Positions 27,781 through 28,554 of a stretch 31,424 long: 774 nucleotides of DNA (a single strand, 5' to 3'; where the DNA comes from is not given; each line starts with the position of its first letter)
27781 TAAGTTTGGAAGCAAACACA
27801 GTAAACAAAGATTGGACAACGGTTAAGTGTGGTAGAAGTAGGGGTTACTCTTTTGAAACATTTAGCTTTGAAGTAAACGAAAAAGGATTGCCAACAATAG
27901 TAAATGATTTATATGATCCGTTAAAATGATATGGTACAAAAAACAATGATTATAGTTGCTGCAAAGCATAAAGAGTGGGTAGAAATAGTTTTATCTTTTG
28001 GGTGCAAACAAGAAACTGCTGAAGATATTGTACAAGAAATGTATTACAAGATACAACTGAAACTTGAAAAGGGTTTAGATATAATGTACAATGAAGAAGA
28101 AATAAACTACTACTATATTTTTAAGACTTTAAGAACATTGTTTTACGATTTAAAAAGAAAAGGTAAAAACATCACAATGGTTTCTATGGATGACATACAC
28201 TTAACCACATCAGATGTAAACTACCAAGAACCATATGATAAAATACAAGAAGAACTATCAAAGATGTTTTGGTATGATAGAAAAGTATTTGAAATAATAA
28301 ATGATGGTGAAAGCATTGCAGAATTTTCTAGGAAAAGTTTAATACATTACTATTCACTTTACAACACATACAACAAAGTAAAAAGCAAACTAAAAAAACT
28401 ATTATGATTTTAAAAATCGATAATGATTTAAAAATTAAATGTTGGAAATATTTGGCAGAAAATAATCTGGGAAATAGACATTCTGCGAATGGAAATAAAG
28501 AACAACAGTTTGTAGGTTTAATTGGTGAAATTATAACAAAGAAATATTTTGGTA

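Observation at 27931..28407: Phage-encoded ECF-like sigma factor in the early operon, a candidate reader of the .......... boxes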

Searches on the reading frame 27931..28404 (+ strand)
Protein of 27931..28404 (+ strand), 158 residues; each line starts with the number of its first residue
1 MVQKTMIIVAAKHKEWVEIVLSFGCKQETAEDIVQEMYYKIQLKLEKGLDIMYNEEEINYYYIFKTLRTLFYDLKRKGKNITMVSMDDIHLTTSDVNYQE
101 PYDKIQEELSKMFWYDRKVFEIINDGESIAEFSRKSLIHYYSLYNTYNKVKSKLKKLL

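Call 4: search_protein_families(library=pfam, proteins=[window:27931-28404:+], max_evalue=1)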
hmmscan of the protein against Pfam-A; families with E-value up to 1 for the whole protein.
window:27931-28404:+ (158 aa): 1 family
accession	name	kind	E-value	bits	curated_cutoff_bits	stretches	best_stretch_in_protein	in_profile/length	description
PF12202.14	OSR1_C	-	0.073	13.6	22.4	1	12-38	15-41/63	Oxidative-stress-responsive kinase 1 C-terminal domain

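Call 5: search_protein_families(library=phrogs, proteins=[window:27931-28404:+], max_evalue=0.01)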
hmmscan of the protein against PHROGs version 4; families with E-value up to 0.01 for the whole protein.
window:27931-28404:+ (158 aa): 1 family
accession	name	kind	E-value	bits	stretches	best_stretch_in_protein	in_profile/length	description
phrog_31712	-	unknown function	2.7e-06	28.3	1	15-153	14-140/159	-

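Call 6: search_protein_families(library=ncbifam, proteins=[window:27931-28404:+], max_evalue=10)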
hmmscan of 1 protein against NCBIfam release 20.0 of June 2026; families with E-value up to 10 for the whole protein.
window:27931-28404:+ (158 aa): 12 families
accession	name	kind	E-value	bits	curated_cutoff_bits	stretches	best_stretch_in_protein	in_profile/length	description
NF009193.0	PRK12541.1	equivalog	4.6e-06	27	171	1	13-97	15-93/161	RNA polymerase sigma factor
NF007226.0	PRK09644.1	equivalog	3.3e-05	24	199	1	20-97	18-89/166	RNA polymerase sigma factor SigM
NF009165.0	PRK12512.1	equivalog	4.5e-05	23.1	198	1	20-135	43-156/184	RNA polymerase sigma factor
TIGR02950.1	SigM_subfam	subfamily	0.0002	21.2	147.95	1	20-108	17-98/159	RNA polymerase sigma factor, SigM family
NF058625.1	sigma_PG0214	equivalog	0.0009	19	130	1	12-104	13-97/170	GFO_1088 family ECF-type sigma factor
NF006146.0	PRK08295.1-3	equivalog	0.001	18.6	414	1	95-156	145-207/218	RNA polymerase factor sigma-70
TIGR02859.1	spore_sigH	equivalog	0.0057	16.1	294.8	1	98-158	136-197/198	RNA polymerase sporulation sigma factor SigH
TIGR02959.1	SigZ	equivalog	0.0098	15.7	168.65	1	27-112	19-97/170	RNA polymerase sigma factor SigZ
NF006148.0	PRK08295.1-5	equivalog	0.012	15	208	1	96-158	148-211/218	RNA polymerase sporulation sigma factor SigH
NF007215.0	PRK09637.1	equivalog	0.042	13.8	212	1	27-112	25-103/181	RNA polymerase sigma factor SigZ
NF001610.0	PRK00400.1-1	equivalog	0.14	12.4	104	1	22-51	57-86/93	phosphoribosyl-ATP diphosphatase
TIGR03836.1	termin_org_HMW1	equivalog_domain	0.5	10.7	85.2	1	26-74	10-59/82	cytadherence high molecular weight protein 1 N-terminal region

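Call 9: find_homologous_proteins(query=window:27931-28404:+, max_evalue=0.001)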
Query window:27931-28404:+ (158 aa): 1292 proteins with E <= 0.001 among 1310 candidates; the best 120 are listed.
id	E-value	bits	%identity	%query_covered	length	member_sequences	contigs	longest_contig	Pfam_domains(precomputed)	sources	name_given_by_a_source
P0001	7.0e-90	317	94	93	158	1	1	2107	-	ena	-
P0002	9.8e-89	313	91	100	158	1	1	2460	-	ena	-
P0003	1.4e-88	313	91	94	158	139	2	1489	-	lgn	-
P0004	1.8e-88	312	93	93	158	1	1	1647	-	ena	-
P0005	9.5e-88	310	91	94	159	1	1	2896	-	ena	-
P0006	1.2e-87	310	91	93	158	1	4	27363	-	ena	-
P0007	1.6e-87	309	92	94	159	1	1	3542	-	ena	-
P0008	1.1e-86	306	90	94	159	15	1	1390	-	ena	-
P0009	1.7e-86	306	89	93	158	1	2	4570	-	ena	-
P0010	1.9e-86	306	90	93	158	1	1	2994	-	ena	-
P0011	1.0e-85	303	89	94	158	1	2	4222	-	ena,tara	tara:strand:+ start:1077 stop:1553 length:477 start_codon:yes stop_codon:yes gene_type:complete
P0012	1.2e-85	303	87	93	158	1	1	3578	-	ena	-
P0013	1.3e-85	303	87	100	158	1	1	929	-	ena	-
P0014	1.4e-85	303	86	93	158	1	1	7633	-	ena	-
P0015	1.4e-85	303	87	100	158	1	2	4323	-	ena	-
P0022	3.9e-85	301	89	93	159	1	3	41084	-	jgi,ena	-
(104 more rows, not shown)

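Call 10: search_dna_similar(query=window:27931-28404:+, collection=phages, mode=protein, max_rows=25, max_evalue=0.001)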
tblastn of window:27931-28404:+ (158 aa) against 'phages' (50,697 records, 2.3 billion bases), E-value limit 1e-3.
No match.

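Call 12: search_solved_structures(query=window:27931-28404:+, max_evalue=10, show_alignments=2)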
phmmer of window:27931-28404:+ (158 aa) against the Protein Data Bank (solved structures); distinct sequences matched with E-value up to 10: 0.

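Call 19: find_encoding_contigs(protein=P0022, flank=10000, max_places=3)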
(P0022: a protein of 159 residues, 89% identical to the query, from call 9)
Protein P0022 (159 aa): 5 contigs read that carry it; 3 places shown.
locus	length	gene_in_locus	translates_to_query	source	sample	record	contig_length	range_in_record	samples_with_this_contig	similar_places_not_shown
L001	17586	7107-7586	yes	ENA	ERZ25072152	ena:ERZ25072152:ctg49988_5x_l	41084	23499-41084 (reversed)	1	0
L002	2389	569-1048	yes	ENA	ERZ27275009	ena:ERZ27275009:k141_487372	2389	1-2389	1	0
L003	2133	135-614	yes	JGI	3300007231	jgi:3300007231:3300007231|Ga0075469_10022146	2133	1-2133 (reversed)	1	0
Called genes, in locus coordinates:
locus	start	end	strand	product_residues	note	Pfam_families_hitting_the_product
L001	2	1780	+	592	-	?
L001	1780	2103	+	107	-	-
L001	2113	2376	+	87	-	-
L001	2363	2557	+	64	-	-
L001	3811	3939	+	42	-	-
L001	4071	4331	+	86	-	-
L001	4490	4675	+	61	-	-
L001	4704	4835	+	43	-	-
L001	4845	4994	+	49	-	-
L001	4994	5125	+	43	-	-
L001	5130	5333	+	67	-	-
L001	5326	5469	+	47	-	-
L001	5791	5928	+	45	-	-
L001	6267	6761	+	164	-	-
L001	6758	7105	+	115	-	-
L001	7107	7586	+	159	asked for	-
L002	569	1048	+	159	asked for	-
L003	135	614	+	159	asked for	-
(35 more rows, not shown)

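Call 21: search_protein_representatives(protein=window:27931-28404:+)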
Query: 158 residues. Proteins with E-value up to 0.001 (for the whole library): 554; up to 1e-10: 180; up to 1e-30: 11. The best 150 are listed.
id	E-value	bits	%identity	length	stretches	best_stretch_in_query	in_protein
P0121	2.2e-39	151.3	54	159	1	8-156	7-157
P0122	7.0e-39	149.7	47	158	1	1-158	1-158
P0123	1.6e-38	148.5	50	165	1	4-156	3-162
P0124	1.9e-37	145.1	51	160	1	11-158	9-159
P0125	5.5e-37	143.5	51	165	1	5-156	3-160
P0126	1.2e-36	142.4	58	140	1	9-128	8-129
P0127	2.1e-36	141.6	72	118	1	54-158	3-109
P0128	4.1e-36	140.7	52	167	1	8-156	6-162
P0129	3.2e-35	137.8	97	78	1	70-158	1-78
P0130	3.8e-35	137.5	51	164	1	7-155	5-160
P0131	1.2e-31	126.2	47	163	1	11-156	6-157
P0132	1.8e-30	122.4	47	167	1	10-157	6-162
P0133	1.1e-29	119.8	46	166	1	9-156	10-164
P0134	5.8e-29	117.5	46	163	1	11-157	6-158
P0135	1.1e-28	116.6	42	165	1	8-157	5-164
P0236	4.2e-13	66.0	28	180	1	7-155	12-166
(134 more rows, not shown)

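Call 23: search_solved_structures(query=A1, max_evalue=1, show_alignments=3)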
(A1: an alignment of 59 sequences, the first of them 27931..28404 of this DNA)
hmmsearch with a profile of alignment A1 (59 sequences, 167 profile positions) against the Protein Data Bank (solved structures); distinct sequences matched with E-value up to 1: 20.
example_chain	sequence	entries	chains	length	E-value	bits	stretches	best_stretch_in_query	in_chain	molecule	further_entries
1h3l_A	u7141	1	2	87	0.00018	24.6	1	20-79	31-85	RNA POLYMERASE SIGMA FACTOR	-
6dv9_F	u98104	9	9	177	0.006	19.7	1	6-154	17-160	ECF RNA polymerase sigma factor SigL | RNA polymerase sigma factor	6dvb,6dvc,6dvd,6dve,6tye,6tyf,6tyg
3mzy_A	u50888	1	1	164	0.008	19.3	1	28-166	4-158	RNA polymerase sigma-H factor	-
5uxx_A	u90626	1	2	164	0.019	18.1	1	18-87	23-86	RNA polymerase sigma factor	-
9m9d_F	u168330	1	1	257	0.044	16.9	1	16-162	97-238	ECF RNA polymerase sigma factor SigE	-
9m9e_F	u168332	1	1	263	0.046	16.8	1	16-162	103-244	ECF RNA polymerase sigma factor SigE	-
9m98_F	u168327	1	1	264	0.047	16.8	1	16-162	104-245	ECF RNA polymerase sigma factor SigE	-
29uq_AAA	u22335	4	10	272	0.093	15.8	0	130-156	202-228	Histone acetyltransferase KAT6A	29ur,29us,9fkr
8qae_A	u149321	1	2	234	0.094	15.8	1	76-142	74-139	sc-apCC-6-SLLA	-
1g2h_A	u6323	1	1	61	0.22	14.6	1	117-155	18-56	TRANSCRIPTIONAL REGULATORY PROTEIN TYRR HOMOLOG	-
1fse_A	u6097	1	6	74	0.27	14.3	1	121-160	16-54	GERE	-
5zx2_F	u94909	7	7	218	0.36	13.9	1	23-91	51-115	ECF RNA polymerase sigma factor SigH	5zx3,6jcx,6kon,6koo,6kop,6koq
2iai_A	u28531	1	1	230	0.37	13.9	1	130-163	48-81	Putative transcriptional regulator SCO3833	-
1rp3_A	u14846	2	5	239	0.45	13.6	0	62-164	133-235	RNA polymerase sigma factor SIGMA-28 (FliA) | RNA polymerase sigma factor FliA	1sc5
6jqs_A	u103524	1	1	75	0.53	13.4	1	122-160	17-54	DNA-binding response regulator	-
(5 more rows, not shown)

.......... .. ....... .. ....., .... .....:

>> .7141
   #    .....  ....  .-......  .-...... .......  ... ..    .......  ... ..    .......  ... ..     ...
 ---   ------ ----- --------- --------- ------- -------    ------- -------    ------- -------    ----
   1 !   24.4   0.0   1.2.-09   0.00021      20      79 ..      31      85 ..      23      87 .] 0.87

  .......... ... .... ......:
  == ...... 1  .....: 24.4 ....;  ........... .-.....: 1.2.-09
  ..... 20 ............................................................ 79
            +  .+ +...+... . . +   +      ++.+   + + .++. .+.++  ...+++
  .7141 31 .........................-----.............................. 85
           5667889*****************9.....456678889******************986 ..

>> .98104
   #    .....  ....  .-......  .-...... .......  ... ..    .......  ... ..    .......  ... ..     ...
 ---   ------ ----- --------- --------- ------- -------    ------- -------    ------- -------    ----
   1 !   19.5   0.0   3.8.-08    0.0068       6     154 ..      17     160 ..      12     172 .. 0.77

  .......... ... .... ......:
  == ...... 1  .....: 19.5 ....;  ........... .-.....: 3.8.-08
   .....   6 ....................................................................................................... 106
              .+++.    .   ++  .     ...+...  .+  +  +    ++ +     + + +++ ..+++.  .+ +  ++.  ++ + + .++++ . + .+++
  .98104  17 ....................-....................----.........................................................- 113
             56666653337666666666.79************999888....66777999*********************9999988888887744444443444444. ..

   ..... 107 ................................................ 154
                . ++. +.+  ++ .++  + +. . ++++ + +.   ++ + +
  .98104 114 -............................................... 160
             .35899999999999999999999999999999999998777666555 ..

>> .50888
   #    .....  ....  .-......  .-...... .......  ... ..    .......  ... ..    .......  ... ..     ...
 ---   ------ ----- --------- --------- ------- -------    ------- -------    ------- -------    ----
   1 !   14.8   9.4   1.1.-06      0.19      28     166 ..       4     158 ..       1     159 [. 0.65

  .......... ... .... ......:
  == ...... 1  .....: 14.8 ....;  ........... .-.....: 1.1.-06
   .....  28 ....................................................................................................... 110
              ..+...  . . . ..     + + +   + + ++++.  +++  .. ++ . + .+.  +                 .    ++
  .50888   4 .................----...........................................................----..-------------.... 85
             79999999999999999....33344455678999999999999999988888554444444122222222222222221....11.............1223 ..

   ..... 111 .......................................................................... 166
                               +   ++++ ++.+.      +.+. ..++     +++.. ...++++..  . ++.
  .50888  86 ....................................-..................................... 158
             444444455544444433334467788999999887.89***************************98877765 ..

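Call 24: search_protein_families(library=pfam, alignment_id=A1, max_evalue=0.01)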
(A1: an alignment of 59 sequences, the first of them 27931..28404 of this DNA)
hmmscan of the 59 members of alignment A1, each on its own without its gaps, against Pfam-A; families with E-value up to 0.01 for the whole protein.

A. member 1, window:27931-28404:+ (158 aa): 0 families

B. families by the number of members that match (of 59 scanned): 28 families (the first 25 are shown)
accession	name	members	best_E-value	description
PF04542.20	Sigma70_r2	21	4.4e-06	Sigma-70 region 2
PF08281.18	Sigma70_r4_2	12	3.6e-07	Sigma-70, region 4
PF04297.20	UPF0122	5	2.7e-06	Putative helix-turn-helix protein, YlxM / p13 like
PF05043.19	Mga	4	0.00063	Mga helix-turn-helix domain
PF13384.12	HTH_23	4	0.0023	Homeodomain-like domain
PF13443.12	HTH_26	4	0.0038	Cro/C1-type HTH DNA-binding domain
PF13412.12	HTH_24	3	6.4e-06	Winged helix-turn-helix DNA-binding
PF12802.13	MarR_2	3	0.00058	MarR family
PF18024.7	HTH_50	2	0.00034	Helix-turn-helix domain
PF13518.12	HTH_28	2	0.0015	Helix-turn-helix domain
PF04967.18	HTH_10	2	0.0016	HTH DNA binding domain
PF08279.18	HTH_11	2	0.0057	HTH domain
PF07638.17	Sigma70_ECF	1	7e-06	ECF sigma factor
PF09862.15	DUF2089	1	2.9e-05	Domain of unknown function (DUF2089)-HTH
PF08587.17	UBA_2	1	0.00012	Ubiquitin associated domain (UBA)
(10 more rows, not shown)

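Call 26: find_related_loci(query=A1, collection=viral_contigs, flank=10000)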
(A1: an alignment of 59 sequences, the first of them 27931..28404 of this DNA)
Query A1 (158 aa) in viral_contigs; peptide patterns used: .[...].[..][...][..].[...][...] (x = any residue, [..] = any of these).
600 stretches matched a pattern (row limit reached: there are more); 568 encode a relative of the query (tblastn E <= 1e-3); the best 80 are kept; 80 distinct loci.
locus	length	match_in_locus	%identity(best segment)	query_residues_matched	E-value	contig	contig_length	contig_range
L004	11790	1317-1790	91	1-158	2e-96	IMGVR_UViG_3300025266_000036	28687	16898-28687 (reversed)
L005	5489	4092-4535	92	1-148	2e-91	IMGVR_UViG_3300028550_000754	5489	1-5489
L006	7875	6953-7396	91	1-148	4e-91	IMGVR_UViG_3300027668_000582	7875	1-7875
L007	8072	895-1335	90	1-147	2e-89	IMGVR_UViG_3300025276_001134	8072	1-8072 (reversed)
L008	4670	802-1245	90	1-147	3e-87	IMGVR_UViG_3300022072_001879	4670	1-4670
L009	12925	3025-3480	84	1-152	3e-85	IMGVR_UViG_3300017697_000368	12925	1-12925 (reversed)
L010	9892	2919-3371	84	1-150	4e-84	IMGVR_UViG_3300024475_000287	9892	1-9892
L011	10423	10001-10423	83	1-141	5e-78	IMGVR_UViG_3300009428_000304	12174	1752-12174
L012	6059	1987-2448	74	1-152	1e-69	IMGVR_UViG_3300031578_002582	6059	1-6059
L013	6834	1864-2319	71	1-150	1e-68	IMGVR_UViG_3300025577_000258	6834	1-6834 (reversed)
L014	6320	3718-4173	71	1-150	1e-68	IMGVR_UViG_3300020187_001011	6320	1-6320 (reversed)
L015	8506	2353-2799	70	1-148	7e-67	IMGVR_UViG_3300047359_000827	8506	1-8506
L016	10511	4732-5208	68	1-158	3e-66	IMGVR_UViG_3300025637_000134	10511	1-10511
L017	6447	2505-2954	67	1-148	2e-65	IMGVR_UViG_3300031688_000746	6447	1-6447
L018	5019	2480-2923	70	1-147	3e-65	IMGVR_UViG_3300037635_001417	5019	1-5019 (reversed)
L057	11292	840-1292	54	6-155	1e-47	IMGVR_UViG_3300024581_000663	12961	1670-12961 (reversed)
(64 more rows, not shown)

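Call 32: predict_structure(alignment_id=A1)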
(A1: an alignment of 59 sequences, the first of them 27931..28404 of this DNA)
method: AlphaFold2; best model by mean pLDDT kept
length: 158 residues; sequences in the alignment: 59
mean_pLDDT: 95.4   pTM: 0.60
mean pLDDT of the five models: 95.4, 95.2, 94.8, 94.4, 93.6
residues with pLDDT >= 90: 138; 70-90: 17; 50-70: 3; < 50: 0
segments of 3 or more residues with pLDDT < 50: none
pLDDT, mean of each block of 10 residues (from residue 1): 96 99 98 99 97 96 98 94 80 80 98 98 98 98 99 97
secondary structure, 60 per line:
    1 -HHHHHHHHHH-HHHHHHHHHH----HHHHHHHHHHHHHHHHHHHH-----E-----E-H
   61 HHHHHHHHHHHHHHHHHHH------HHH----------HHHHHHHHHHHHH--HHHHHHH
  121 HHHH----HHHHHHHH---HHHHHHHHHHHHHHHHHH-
elements in order: H2-11 H13-22 H27-46 H60-79 H99-111 H114-124 H129-136 H140-157

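Call 37: fold_search(model_id=the predicted structure, library=pdb)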
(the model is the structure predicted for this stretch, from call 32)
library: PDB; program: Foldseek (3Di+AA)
matches with E <= 10: 166; with E <= 0.001: 2
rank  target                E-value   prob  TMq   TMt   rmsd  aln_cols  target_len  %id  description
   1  9m9e_F                6.7e-04  1.00  0.39  0.36   8.8       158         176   14  Structural Basis of Pausing During Transcription Initiation in Mycobacterium tuberculosis (released 2026-01-14)
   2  6dv9_F                7.1e-04  1.00  0.38  0.35  15.4       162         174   17  Crystal structure of Mycobacterium tuberculosis transcription initiation complex(ECF sigma factor L) containing 5nt RN (released 2019-02-20)
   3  5uxx_C                1.3e-03  1.00  0.40  0.39  17.6       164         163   18  Co-crystal structure of the sigma factor RpoE in complex with the anti-sigma factor NepR from Bartonella quintana (released 2018-02-28)
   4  5zx2_F                2.1e-03  1.00  0.38  0.34  14.5       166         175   16  Mycobacterium tuberculosis RNA polymerase transcription initiation complex with ECF sigma factor sigma H and 7nt RNA (released 2019-03-20)
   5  5uxx_A                2.1e-03  1.00  0.34  0.34  17.7       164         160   18  Co-crystal structure of the sigma factor RpoE in complex with the anti-sigma factor NepR from Bartonella quintana (released 2018-02-28)
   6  6koo_F                3.2e-03  1.00  0.35  0.31  15.2       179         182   14  Mycobacterium tuberculosis initial transcription complex comprising sigma H and 5'-OH RNA of 7 nt (released 2020-03-11)
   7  6kop_F                3.6e-03  1.00  0.39  0.39  15.4       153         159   16  Mycobacterium tuberculosis initial transcription complex comprising sigma H and 5'-OH RNA of 9 nt (released 2020-03-11)
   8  9m98_F                4.0e-03  1.00  0.39  0.38  15.4       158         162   14  Structural Basis of Pausing During Transcription Initiation in Mycobacterium tuberculosis (released 2026-01-14)
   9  6jcx_F                5.3e-03  1.00  0.37  0.32  15.1       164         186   15  Mycobacterium tuberculosis transcription initiation complex with ECF sigma factor sigma H and 6nt RNA (released 2019-05-29)
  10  6kon_F                5.3e-03  1.00  0.37  0.33  15.4       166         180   15  Mycobacterium tuberculosis initial transcription complex comprising sigma H and 5'-OH RNA of 5 nt (released 2020-03-11)
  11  9m9d_F                6.3e-03  1.00  0.37  0.37  15.0       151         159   15  Structural Basis of Pausing During Transcription Initiation in Mycobacterium tuberculosis (released 2026-01-14)
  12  8z6g_D                8.9e-03  1.00  0.35  0.33  14.1       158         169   13  the AlgU-MucAcyto complex structure in Pseudomonas aeruginosa (released 2024-05-08)
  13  9a4r_A                8.9e-03  1.00  0.37  0.28  14.6       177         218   20  Integrative model of RPSH-RPOB by crosslinking MS and deep learning (released 2024-09-18)
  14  1or7_B                9.4e-03  1.00  0.36  0.34  14.2       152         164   12  Crystal Structure of Escherichia coli sigmaE with the Cytoplasmic Domain of its Anti-sigma RseA (released 2003-04-15)
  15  5wur_A                1.1e-02  1.00  0.36  0.37  17.0       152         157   18  Crystal structure of SigW in complex with its anti-sigma RsiW, an oxdized form (released 2017-03-29)
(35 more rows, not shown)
